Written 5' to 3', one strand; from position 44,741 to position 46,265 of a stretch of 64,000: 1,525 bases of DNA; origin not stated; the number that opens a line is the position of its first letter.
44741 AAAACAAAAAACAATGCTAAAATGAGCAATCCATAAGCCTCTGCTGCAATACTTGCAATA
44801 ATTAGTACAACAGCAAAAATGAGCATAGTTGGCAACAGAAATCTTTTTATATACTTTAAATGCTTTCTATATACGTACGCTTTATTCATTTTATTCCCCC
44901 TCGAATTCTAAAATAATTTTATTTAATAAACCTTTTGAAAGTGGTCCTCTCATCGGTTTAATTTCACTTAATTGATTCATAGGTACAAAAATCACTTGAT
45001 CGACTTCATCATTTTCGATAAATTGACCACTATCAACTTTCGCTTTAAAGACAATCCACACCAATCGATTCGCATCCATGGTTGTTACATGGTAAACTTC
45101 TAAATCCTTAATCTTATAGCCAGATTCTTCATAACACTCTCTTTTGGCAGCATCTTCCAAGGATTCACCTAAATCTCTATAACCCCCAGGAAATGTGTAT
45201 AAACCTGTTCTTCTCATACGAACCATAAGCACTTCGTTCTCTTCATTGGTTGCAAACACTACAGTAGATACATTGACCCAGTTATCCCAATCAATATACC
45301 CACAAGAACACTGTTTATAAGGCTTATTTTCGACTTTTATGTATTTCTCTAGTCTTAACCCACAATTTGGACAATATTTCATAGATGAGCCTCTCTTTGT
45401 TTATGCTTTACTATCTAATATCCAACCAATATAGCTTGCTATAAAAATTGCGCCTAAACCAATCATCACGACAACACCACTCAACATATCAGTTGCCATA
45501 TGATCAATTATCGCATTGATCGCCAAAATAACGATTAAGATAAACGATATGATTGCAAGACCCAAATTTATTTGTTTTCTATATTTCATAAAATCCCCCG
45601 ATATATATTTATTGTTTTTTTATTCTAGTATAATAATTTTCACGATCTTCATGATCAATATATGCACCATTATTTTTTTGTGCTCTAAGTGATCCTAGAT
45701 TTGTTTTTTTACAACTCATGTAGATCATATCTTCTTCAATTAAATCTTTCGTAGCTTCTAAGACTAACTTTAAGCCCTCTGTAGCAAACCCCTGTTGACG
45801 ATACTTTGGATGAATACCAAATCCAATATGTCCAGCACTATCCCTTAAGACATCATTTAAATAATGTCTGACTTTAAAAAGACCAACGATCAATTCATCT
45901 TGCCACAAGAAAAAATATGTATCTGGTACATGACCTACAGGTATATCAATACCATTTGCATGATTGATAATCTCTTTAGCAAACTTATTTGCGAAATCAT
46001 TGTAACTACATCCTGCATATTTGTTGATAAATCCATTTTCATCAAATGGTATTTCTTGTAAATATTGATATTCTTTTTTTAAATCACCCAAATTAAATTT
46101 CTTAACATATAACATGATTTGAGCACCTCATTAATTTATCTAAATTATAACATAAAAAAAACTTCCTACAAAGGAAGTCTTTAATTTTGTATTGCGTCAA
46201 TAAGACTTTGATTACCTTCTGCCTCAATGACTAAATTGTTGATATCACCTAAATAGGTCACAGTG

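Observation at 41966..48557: Compact eight-gene minus-strand cluster of uncharacterised envelope proteins plus two small-molecule enzymes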

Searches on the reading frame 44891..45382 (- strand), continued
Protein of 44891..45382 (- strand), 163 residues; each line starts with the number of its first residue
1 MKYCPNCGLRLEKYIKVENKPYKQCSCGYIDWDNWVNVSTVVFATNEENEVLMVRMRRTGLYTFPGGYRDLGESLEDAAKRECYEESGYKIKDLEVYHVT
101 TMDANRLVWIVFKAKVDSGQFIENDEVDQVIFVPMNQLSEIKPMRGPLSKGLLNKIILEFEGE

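Call 76: search_protein_families(library=pfam, proteins=[L023:10518-11963:-, L025:8748-9986:+, L024:8970-9446:+, L023:8973-9398:+], max_evalue=0.001)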
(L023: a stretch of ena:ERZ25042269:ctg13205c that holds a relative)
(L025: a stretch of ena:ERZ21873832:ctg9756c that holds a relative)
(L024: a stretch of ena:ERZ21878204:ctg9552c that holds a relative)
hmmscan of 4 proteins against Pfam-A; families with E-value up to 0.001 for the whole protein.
L023:10518-11963:- (481 aa): 6 families
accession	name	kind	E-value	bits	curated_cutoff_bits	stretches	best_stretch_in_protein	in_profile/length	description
PF00583.31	Acetyltransf_1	-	1.8e-15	57.6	20.7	1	376-465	26-116/116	Acetyltransferase (GNAT) family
PF13508.13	Acetyltransf_7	-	3.4e-09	37.4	27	1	386-466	6-83/84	Acetyltransferase (GNAT) domain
PF13673.13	Acetyltransf_10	-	5.3e-09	36.6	23.6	1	372-470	20-112/128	Acetyltransferase (GNAT) domain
PF00144.29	Beta-lactamase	-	5.5e-08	32.8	27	1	62-197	58-175/329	Beta-lactamase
PF13420.13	Acetyltransf_4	-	6.9e-06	26.6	24.3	1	371-470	38-139/155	Acetyltransferase (GNAT) domain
PF08445.16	FR47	-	0.00052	20.4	22.1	0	410-470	23-82/86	FR47-like protein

L025:8748-9986:+ (412 aa): 0 families

L024:8970-9446:+ (158 aa): 0 families

L023:8973-9398:+ (141 aa): 2 families
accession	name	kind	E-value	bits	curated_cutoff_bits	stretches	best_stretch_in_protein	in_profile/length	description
PF12728.13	HTH_17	-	4.7e-11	43.2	27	1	1-50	1-50/51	Helix-turn-helix domain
PF13411.12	MerR_1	-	0.00058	20.3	21.6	0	2-43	1-43/69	MerR HTH family regulatory protein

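Call 83: search_protein_families(library=phrogs, proteins=[window:44891-45382:-], max_evalue=0.001)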
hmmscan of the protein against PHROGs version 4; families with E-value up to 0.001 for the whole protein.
window:44891-45382:- (163 aa): 7 families
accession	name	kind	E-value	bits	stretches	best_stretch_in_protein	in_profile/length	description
phrog_1198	-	other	8.4e-17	62.7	1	39-141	40-153/253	MutT/NUDIX hydrolase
phrog_25541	-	unknown function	1.4e-07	32.2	1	47-113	83-152/210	-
phrog_1185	-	other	1.7e-07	31.9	1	40-103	152-223/301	nudix hydrolase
phrog_10313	-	other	2.3e-06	28.5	1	40-89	16-67/159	nudix hydrolase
phrog_6216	-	unknown function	3.7e-06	26.9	1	46-139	10-99/545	-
phrog_15528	-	head and packaging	3.4e-05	23.4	1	37-100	523-583/794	portal protein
phrog_9999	-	other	8.9e-05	23.5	1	49-102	42-96/186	nudix hydrolase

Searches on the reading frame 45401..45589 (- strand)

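Call 3: search_protein_families(library=pfam, proteins=[window:45401-45589:-], max_evalue=1)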
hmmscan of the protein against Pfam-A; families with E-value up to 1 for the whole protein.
window:45401-45589:- (62 aa): 1 family
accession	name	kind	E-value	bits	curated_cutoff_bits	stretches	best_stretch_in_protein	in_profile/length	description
PF12420.13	DUF3671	-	0.51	10.2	34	1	4-53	156-205/223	Fam-L, Fam-M like protein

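Call 4: search_protein_families(library=ncbifam, proteins=[window:45401-45589:-], max_evalue=1)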
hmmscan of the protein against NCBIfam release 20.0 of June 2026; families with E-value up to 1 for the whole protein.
window:45401-45589:- (62 aa): 1 family
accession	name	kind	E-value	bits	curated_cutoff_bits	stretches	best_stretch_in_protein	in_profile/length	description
NF037962.1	arsenic_eff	subfamily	0.0024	17.3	100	1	11-57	178-224/287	arsenic efflux protein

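Call 5: search_protein_families(library=padloc, proteins=[window:45401-45589:-], max_evalue=1)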
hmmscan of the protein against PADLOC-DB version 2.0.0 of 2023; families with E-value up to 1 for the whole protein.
window:45401-45589:- (62 aa): 1 family
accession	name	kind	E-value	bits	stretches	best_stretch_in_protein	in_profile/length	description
PDLC00695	Effector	-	0.58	7.7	1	13-53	37-77/195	2TM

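Call 83: search_protein_families(library=phrogs, proteins=[window:45401-45589:-], max_evalue=0.001)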
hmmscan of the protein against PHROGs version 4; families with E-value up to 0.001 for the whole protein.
window:45401-45589:- (62 aa): 0 families

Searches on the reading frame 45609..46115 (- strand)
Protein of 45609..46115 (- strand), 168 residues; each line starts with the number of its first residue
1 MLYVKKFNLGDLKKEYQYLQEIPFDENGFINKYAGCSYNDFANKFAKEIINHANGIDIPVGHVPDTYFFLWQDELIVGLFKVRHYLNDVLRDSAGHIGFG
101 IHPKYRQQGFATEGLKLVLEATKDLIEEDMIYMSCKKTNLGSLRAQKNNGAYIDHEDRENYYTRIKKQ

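Call 3: search_protein_families(library=pfam, proteins=[window:45609-46115:-], max_evalue=1)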
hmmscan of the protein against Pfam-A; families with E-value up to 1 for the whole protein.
window:45609-46115:- (168 aa): 3 families
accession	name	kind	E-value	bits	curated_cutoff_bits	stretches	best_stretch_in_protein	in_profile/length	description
PF13302.13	Acetyltransf_3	-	1.3e-08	36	25.4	1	72-151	61-137/138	Acetyltransferase (GNAT) domain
PF00583.31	Acetyltransf_1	-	1.5e-05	25.6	20.7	1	63-144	31-109/116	Acetyltransferase (GNAT) family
PF13508.13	Acetyltransf_7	-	0.052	14.4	27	1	66-121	4-55/84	Acetyltransferase (GNAT) domain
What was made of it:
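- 45609..46115 (-): g3: 168-aa GNAT acetyltransferase. Its acceptor substrate is unknown. Acetyltransf_3 scores 36 bits against a cut-off of 25.4 (call 3).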

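Call 4: search_protein_families(library=ncbifam, proteins=[window:45609-46115:-], max_evalue=1)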
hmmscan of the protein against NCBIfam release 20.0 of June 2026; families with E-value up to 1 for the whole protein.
window:45609-46115:- (168 aa): 0 families

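Call 5: search_protein_families(library=padloc, proteins=[window:45609-46115:-], max_evalue=1)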
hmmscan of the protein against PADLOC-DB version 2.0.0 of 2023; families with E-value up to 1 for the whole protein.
window:45609-46115:- (168 aa): 0 families

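Call 25: search_solved_structures(query=window:45609-46115:-, max_evalue=0.01, show_alignments=2)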
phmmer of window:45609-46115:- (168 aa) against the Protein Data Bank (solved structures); distinct sequences matched with E-value up to 0.01: 0.

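Call 65: search_solved_structures(query=A5, max_evalue=1, show_alignments=2)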
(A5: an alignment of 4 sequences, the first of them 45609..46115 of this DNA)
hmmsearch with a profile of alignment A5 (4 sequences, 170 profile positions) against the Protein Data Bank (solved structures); distinct sequences matched with E-value up to 1: 22.
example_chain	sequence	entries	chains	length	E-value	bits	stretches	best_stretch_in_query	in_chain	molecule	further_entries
6vfm_A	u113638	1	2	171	0.0009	22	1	18-161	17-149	Spermidine N1-acetyltransferase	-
3tth_A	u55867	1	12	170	0.0016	21.2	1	100-163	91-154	Spermidine N1-acetyltransferase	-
6vfn_A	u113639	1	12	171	0.0021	20.8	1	18-161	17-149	Spermidine N1-acetyltransferase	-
5ix3_A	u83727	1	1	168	0.0055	19.5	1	63-168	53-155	Diamine N-acetyltransferase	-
8fv0_C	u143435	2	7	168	0.0063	19.3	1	63-168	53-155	Diamine N-acetyltransferase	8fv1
3fbu_A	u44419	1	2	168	0.014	18.2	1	92-149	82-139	Acetyltransferase, GNAT family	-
6ag4_A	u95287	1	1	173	0.037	16.8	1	95-142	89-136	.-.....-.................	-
4lx9_A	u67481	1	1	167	0.046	16.5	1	94-142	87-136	ARCHAEAL AMINO-TERMINAL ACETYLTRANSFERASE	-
2x7b_A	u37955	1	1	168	0.047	16.4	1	94-142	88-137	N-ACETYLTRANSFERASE SSO0209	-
4r3k_A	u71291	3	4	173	0.05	16.4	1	94-142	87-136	Uncharacterized N-acetyltransferase SSO0209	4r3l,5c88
4xpk_A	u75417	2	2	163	0.059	16.1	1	38-169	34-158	N-Acetyltransferase, PseH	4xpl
3tfy_A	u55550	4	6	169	0.081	15.7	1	101-167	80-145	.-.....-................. 50, NatE catalytic subunit | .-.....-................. 50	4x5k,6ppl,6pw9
2ob0_A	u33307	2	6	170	0.082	15.7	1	101-167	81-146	Human MAK3 homolog | N-acetyltransferase 13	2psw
6wf3_A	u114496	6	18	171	0.083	15.6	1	101-167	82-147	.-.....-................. 50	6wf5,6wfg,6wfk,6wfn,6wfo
3wr7_A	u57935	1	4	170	0.098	15.4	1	99-161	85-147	Spermidine N1-acetyltransferase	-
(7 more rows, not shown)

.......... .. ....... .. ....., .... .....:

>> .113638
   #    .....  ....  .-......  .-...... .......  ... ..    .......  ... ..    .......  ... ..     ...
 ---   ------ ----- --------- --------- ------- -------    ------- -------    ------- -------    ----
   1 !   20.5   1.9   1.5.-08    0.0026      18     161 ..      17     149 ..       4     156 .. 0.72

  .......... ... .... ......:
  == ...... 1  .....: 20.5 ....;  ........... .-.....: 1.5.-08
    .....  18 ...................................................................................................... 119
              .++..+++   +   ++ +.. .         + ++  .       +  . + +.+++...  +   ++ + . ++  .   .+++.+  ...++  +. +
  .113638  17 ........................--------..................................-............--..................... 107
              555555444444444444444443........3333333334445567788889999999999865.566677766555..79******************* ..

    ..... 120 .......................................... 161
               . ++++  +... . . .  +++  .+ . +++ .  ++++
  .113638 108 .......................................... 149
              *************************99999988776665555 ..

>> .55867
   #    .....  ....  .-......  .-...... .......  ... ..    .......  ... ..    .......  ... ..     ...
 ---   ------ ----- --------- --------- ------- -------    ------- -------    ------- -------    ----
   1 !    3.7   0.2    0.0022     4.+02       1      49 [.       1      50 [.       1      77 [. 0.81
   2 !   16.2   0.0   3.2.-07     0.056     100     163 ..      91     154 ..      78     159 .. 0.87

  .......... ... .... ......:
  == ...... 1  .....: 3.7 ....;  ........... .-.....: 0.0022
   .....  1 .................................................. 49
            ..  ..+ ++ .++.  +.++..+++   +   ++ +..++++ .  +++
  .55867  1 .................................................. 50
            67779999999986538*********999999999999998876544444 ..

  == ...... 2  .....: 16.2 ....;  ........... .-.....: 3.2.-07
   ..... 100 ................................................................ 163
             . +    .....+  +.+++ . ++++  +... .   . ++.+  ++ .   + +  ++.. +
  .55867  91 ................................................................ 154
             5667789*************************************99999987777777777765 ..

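Call 83: search_protein_families(library=phrogs, proteins=[window:45609-46115:-], max_evalue=0.001)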
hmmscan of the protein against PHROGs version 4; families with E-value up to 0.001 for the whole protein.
window:45609-46115:- (168 aa): 1 family
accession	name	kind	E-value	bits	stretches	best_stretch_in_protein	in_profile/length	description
phrog_1249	-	other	0.00087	20.1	0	69-145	63-140/180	acetyltransferase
